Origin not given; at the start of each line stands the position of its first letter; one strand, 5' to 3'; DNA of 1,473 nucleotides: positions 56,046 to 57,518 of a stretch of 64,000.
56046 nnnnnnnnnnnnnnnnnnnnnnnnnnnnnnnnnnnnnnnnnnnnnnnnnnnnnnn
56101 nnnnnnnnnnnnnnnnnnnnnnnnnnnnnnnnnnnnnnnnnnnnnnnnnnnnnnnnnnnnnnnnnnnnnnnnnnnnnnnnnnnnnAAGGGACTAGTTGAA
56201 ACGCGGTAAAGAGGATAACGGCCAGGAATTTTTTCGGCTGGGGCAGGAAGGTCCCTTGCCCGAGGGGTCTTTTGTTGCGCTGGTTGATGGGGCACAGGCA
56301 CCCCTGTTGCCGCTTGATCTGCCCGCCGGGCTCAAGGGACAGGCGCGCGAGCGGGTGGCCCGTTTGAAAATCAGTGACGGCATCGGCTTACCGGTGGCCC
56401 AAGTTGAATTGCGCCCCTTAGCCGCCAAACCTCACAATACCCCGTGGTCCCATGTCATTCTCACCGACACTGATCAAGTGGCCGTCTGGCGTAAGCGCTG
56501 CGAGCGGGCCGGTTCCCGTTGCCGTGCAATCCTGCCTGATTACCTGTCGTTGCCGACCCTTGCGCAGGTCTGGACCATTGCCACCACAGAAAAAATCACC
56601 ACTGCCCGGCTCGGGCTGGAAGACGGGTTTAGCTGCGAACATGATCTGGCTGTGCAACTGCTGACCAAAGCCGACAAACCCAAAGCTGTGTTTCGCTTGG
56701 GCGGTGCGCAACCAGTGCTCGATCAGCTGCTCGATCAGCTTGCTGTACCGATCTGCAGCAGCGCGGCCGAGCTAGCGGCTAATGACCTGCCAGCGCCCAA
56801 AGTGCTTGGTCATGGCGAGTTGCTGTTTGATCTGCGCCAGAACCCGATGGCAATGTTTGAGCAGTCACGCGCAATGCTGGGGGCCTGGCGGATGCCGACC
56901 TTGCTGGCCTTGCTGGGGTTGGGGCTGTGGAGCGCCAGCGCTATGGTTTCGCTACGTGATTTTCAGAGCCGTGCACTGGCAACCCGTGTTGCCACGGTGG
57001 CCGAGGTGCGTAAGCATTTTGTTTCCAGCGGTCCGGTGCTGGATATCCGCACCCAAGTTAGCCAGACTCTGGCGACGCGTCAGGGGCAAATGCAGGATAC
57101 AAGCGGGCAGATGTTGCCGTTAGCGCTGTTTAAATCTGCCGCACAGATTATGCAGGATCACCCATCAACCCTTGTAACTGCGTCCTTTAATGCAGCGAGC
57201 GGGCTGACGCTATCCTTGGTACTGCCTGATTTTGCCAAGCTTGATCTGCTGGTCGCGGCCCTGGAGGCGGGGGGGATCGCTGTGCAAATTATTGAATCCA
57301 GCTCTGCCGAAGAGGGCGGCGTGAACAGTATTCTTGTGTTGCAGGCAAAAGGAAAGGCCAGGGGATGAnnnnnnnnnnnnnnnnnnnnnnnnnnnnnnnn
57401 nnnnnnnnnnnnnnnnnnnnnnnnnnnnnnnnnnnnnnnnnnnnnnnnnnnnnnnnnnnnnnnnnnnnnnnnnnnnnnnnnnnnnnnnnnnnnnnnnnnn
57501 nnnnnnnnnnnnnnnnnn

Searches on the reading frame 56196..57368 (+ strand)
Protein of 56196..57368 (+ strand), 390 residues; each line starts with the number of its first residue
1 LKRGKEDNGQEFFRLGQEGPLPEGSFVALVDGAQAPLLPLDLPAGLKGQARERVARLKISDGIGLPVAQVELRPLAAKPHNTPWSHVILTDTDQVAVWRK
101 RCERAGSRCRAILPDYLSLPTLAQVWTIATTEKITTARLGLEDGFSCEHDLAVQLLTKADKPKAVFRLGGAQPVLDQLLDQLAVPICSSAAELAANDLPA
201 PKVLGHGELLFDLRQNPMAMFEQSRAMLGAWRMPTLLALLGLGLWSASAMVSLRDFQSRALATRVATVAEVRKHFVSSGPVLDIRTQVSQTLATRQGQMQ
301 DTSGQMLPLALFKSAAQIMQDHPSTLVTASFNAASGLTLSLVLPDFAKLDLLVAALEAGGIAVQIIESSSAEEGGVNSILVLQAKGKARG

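Call 91: search_protein_families(library=pfam, proteins=[window:56196-57368:+], max_evalue=0.0001)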
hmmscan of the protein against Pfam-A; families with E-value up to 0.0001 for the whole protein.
window:56196-57368:+ (390 aa): 2 families
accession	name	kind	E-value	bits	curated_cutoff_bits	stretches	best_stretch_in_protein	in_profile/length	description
PF12693.12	GspL_C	-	2.5e-05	24.6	29.6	1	228-384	4-156/158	GspL periplasmic domain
PF05134.19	T2SSL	-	9.7e-05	22.3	25.5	0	85-161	104-180/231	Type II secretion system (T2SS), protein L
